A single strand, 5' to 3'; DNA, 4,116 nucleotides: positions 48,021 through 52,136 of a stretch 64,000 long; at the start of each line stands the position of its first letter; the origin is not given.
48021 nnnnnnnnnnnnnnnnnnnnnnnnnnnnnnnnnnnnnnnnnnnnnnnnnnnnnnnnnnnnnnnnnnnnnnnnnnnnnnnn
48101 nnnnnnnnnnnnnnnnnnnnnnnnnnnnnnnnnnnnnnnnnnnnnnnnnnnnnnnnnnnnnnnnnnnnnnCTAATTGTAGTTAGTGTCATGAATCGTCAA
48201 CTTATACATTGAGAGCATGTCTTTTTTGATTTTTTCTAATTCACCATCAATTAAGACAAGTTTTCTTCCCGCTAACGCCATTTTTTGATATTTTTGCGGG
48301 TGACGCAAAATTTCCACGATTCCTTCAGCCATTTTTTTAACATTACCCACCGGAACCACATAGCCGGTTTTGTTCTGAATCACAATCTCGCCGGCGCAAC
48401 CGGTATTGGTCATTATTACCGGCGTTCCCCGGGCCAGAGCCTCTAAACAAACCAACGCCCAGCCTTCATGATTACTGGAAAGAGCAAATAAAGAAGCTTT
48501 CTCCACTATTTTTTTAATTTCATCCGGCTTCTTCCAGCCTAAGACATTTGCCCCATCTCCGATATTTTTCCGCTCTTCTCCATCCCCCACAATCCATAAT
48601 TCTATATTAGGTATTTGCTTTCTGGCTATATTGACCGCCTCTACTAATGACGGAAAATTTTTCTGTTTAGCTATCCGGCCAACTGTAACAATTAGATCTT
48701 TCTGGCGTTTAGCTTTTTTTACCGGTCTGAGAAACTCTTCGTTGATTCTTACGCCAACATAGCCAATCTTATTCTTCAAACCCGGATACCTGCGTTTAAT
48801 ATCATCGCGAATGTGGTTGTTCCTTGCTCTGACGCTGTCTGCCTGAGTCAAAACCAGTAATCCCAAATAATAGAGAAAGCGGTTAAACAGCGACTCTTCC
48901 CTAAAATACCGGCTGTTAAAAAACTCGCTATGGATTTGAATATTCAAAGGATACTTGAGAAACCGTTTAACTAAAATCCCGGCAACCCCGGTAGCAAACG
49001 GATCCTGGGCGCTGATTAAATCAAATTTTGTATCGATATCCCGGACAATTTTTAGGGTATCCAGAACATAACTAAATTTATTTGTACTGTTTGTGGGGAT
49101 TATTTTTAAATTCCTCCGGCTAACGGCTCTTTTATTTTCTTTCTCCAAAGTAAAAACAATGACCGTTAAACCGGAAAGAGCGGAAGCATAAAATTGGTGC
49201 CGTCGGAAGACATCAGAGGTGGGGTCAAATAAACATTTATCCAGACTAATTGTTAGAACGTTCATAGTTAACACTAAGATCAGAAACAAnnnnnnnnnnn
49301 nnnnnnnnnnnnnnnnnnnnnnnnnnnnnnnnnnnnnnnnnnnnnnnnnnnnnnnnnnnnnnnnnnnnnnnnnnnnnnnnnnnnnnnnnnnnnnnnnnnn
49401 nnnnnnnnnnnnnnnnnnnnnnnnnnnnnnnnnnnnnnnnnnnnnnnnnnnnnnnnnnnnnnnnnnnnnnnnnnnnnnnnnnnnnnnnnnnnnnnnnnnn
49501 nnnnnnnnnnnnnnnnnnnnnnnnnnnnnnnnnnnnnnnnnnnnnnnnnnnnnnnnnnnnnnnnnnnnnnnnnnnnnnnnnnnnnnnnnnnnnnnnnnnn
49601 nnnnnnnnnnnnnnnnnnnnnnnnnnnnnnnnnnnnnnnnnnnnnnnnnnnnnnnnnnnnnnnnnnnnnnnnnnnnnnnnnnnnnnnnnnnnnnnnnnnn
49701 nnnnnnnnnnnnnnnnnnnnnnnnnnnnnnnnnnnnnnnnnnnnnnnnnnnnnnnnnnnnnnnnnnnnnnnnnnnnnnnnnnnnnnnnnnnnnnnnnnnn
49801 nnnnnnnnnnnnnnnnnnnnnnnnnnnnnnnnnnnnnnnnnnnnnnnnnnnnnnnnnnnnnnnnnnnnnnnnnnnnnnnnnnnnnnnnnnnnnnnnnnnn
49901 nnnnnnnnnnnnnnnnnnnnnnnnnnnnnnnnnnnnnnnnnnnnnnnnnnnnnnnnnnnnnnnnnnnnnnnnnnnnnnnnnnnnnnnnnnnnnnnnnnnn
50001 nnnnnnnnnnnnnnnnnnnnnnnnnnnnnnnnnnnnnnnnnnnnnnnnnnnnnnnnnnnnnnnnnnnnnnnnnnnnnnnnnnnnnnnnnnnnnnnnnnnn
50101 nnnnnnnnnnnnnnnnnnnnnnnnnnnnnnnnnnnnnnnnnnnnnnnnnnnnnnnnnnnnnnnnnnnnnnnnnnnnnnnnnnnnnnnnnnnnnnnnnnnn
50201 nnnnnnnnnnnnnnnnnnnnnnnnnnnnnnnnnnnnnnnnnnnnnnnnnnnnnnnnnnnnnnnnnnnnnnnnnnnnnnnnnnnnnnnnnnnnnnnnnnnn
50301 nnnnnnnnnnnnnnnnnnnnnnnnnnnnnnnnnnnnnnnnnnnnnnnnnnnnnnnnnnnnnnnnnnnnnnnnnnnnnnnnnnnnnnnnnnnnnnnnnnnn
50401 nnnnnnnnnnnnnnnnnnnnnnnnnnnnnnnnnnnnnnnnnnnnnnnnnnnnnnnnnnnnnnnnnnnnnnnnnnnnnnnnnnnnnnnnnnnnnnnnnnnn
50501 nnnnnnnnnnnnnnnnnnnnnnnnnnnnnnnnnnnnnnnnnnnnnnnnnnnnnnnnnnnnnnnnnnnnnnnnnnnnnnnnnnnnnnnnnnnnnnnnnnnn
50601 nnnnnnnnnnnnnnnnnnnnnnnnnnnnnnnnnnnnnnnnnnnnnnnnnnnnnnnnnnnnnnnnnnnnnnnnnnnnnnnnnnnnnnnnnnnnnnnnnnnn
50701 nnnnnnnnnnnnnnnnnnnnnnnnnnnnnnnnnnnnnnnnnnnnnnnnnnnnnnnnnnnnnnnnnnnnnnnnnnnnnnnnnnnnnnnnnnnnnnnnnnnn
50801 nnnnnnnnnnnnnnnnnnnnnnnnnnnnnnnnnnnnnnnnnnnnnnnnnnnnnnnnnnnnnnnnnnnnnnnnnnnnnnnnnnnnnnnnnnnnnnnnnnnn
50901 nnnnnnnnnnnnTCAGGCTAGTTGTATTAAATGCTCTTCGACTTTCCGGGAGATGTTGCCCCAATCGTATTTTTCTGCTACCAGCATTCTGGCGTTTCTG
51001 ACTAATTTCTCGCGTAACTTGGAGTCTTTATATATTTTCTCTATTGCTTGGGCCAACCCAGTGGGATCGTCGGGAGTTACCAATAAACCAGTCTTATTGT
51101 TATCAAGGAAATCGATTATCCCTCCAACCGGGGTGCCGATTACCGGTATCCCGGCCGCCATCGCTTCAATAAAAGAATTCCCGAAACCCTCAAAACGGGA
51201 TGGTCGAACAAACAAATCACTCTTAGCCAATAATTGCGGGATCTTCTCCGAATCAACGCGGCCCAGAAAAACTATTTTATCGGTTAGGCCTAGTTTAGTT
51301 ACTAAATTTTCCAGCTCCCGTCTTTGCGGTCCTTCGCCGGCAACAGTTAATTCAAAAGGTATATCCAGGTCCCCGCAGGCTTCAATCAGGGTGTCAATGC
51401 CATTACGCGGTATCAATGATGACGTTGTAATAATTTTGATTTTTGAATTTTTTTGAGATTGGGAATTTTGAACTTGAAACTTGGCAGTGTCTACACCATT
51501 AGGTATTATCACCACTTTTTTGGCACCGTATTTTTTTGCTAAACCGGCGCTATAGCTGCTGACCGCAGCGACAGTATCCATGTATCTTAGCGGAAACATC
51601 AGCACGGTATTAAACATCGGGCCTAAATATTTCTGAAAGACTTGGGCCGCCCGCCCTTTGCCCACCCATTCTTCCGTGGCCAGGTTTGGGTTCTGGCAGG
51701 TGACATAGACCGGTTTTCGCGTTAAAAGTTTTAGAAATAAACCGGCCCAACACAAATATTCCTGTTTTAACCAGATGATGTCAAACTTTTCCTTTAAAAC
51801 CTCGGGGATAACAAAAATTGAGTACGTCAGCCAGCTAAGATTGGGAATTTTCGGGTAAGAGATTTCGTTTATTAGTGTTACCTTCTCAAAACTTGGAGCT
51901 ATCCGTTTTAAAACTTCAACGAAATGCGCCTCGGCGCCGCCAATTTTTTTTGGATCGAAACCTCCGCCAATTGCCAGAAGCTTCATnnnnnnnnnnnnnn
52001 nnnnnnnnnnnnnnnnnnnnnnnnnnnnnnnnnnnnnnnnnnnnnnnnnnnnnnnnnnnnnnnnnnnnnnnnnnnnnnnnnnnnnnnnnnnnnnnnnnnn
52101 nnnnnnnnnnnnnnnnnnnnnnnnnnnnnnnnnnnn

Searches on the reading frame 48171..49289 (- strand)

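Call 5: search_protein_families(library=pfam, proteins=[window:48171-49289:-], max_evalue=0.01)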
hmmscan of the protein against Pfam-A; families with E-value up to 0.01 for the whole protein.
window:48171-49289:- (372 aa): 5 families
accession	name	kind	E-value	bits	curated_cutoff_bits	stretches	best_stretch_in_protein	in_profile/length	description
PF00534.26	Glycos_transf_1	-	9.6e-34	116.8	26.4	1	185-343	3-171/172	Glycosyl transferases group 1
PF13692.12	Glyco_trans_1_4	-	1.2e-26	94.1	27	1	199-329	3-141/142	Glycosyl transferases group 1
PF20706.3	GT4-conflict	-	5.6e-09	35.9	26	1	253-339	270-366/385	Family 4 Glycosyltransferase in conflict systems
PF13439.12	Glyco_transf_4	-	1.1e-07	32.5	28.5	1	40-169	19-153/170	Glycosyltransferase Family 4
PF13524.12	Glyco_trans_1_2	-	0.00054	20.4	25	1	224-346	10-130/144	Glycosyl transferase-like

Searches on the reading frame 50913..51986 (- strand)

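Call 5: search_protein_families(library=pfam, proteins=[window:50913-51986:-], max_evalue=0.01)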
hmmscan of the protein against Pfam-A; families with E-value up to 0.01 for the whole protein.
window:50913-51986:- (357 aa): 6 families
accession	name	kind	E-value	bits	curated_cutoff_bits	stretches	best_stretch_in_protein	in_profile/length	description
PF00534.26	Glycos_transf_1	-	1.1e-41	142.7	26.4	1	176-333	9-170/172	Glycosyl transferases group 1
PF13692.12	Glyco_trans_1_4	-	2.5e-35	122.2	27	1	184-321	3-142/142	Glycosyl transferases group 1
PF13439.12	Glyco_transf_4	-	1.8e-12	48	28.5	1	35-168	39-169/170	Glycosyltransferase Family 4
PF20706.3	GT4-conflict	-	2e-12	47.2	26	1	149-347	165-383/385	Family 4 Glycosyltransferase in conflict systems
PF13524.12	Glyco_trans_1_2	-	1.2e-09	38.7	25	1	213-347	17-140/144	Glycosyl transferase-like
PF13579.12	Glyco_trans_4_4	-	0.00036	21.3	29.7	1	57-164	60-158/158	Glycosyl transferase 4-like domain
